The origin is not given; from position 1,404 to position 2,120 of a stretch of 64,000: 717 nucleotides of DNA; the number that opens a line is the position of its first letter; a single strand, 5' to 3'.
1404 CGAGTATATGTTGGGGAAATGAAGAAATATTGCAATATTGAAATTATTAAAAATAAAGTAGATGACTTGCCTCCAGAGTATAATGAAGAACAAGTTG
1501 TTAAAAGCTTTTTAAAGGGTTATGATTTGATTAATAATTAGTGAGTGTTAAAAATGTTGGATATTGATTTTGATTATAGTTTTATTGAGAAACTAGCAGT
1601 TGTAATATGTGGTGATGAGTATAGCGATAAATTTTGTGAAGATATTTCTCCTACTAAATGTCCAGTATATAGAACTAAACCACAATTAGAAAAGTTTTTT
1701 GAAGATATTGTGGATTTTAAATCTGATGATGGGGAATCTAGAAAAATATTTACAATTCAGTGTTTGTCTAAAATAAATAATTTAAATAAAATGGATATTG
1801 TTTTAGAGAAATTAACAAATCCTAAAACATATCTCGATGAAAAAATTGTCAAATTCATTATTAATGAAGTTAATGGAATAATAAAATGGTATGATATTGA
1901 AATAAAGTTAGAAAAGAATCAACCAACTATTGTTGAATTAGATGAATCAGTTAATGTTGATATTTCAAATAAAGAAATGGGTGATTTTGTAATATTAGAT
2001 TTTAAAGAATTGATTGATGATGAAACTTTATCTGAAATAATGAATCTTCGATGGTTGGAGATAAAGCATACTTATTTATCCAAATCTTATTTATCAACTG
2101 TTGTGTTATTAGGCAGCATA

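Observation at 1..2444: KAP NTPase tightly coupled to a HEPN-like partner: candidate two-gene conflict module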

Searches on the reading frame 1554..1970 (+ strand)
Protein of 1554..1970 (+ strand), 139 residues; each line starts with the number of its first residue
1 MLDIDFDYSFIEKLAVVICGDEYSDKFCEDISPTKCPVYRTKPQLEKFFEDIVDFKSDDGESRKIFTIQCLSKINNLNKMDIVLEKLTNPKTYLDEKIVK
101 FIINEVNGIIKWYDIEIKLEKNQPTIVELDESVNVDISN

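Call 88: search_solved_structures(query=A5, max_evalue=10, show_alignments=1)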
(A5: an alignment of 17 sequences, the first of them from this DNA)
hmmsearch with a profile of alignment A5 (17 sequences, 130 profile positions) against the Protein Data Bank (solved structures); distinct sequences matched with E-value up to 10: 6.
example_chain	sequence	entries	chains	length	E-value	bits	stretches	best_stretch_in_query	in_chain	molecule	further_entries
7kbq_A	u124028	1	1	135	0.33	14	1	54-105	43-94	DE NOVO DESIGNED OR689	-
4m1x_A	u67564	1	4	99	0.83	12.8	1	20-71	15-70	uncharacterized protein 201phi2-1p060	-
4ude_A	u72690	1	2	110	0.91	12.6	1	32-79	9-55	GINLFY PROTEIN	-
5h78_A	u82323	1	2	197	6.6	9.8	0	43-100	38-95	cAMP-dependent protein kinase type II-alpha regulatory subunit,DHR14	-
1cit_A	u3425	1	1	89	7.1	9.8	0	18-43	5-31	PROTEIN (ORPHAN NUCLEAR RECEPTOR NGFI-B)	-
6lc1_J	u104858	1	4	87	8.4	9.5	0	18-44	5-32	Nuclear receptor subfamily 4 group A member 1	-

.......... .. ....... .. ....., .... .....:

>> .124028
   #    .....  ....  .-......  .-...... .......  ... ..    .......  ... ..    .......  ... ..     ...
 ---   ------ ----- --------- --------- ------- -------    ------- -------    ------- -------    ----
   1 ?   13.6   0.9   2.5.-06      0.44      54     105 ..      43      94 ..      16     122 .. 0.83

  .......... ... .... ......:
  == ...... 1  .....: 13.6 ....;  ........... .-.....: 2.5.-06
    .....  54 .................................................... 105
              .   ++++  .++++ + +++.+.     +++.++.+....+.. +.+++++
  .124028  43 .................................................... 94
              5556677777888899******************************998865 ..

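Call 89: search_protein_families(library=pfam, alignment_id=A5, max_evalue=1)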
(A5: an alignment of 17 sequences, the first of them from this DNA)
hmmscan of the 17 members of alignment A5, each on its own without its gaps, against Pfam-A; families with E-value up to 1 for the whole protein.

A. member 1, seq(139 aa): 0 families

B. families by the number of members that match (of 17 scanned): 15 families
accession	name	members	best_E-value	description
PF14794.11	DUF4479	2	0.011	Domain of unknown function (DUF4479)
PF18860.6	AbiJ_NTD3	2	0.049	AbiJ N-terminal domain 3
PF13543.13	SAM_KSR1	2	0.073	SAM like domain present in kinase suppressor RAS 1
PF24825.1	SNU71_RBD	1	0.0034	SNU71 RNA binding domain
PF25361.1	AAA_lid_RFC1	1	0.011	RFC1-like, AAA+ ATPase lid domain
PF23832.1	DUF7202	1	0.023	Domain of unknown function (DUF7202)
PF18488.6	WYL_3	1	0.053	WYL domain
PF14182.11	YgaB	1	0.065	YgaB-like protein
PF13846.11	DUF4196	1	0.081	Domain of unknown function (DUF4196)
PF08471.15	Ribonuc_red_2_N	1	0.097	Class II vitamin B12-dependent ribonucleotide reductase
PF00809.28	Pterin_bind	1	0.12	Pterin binding enzyme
PF00763.28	THF_DHG_CYH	1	0.13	Tetrahydrofolate dehydrogenase/cyclohydrolase, catalytic domain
PF17816.7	PDZ_4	1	0.17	PDZ domain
PF05043.19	Mga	1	0.19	Mga helix-turn-helix domain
PF07431.17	DUF1512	1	0.19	Protein of unknown function (DUF1512) N-terminal domain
